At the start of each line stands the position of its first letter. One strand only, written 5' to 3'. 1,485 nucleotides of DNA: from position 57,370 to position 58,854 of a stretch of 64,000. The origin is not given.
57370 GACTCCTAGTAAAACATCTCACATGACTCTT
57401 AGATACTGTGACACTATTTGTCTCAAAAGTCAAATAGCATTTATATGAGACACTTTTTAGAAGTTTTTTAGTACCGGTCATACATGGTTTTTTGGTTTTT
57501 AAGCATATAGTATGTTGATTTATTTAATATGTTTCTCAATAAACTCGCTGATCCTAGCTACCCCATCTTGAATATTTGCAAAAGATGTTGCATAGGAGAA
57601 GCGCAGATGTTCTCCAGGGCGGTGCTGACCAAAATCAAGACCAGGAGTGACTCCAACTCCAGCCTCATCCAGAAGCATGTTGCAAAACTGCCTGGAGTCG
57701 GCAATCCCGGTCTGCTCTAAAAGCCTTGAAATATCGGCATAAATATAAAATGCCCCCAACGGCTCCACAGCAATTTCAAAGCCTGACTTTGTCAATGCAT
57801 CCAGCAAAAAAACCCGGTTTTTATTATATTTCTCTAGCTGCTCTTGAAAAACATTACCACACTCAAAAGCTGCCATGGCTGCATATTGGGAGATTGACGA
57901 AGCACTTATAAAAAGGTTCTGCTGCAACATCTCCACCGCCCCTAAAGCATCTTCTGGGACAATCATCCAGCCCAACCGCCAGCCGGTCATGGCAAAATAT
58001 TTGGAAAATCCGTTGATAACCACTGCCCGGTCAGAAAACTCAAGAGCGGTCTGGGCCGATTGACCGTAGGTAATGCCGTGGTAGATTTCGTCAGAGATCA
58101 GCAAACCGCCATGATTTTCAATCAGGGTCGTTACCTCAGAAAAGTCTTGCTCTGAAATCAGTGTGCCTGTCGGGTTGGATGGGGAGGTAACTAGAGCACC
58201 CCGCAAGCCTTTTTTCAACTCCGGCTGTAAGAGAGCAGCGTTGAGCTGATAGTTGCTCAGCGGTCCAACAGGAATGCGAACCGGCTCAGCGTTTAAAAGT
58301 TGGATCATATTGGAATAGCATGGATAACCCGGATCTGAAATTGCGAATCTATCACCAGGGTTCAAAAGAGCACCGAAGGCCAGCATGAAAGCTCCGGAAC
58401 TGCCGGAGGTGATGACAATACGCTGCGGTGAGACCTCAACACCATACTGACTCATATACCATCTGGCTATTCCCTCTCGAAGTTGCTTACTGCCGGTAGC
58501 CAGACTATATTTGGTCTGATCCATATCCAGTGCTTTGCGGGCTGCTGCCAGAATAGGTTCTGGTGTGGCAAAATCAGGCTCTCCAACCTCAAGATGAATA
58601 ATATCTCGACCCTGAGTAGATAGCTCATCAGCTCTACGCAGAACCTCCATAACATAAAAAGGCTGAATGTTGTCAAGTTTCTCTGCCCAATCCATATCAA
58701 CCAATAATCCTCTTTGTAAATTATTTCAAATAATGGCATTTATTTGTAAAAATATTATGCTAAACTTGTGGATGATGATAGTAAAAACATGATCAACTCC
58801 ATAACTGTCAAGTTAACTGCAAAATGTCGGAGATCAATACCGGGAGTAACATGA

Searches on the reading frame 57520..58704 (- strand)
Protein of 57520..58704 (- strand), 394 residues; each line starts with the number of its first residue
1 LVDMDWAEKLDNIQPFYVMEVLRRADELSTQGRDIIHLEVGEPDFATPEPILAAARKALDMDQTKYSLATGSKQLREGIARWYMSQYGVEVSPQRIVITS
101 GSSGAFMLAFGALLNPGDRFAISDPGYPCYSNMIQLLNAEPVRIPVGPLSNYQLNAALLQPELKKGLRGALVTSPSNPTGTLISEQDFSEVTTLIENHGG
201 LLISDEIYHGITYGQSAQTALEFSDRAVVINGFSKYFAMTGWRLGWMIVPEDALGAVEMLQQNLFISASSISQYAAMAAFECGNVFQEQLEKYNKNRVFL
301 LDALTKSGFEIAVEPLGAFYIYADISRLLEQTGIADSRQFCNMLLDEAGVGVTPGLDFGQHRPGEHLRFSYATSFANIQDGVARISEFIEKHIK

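Call 19: search_protein_families(library=pfam, proteins=[window:57520-58704:-], max_evalue=0.001)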
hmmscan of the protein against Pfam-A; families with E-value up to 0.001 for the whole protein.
window:57520-58704:- (394 aa): 2 families
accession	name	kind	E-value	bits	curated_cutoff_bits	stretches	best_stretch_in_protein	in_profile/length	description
PF00155.27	Aminotran_1_2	-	4.5e-58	197.6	19.7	1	34-385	2-361/361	Aminotransferase class I and II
PF04864.19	Alliinase_C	-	0.00052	19.5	22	1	170-255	141-214/363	Allinase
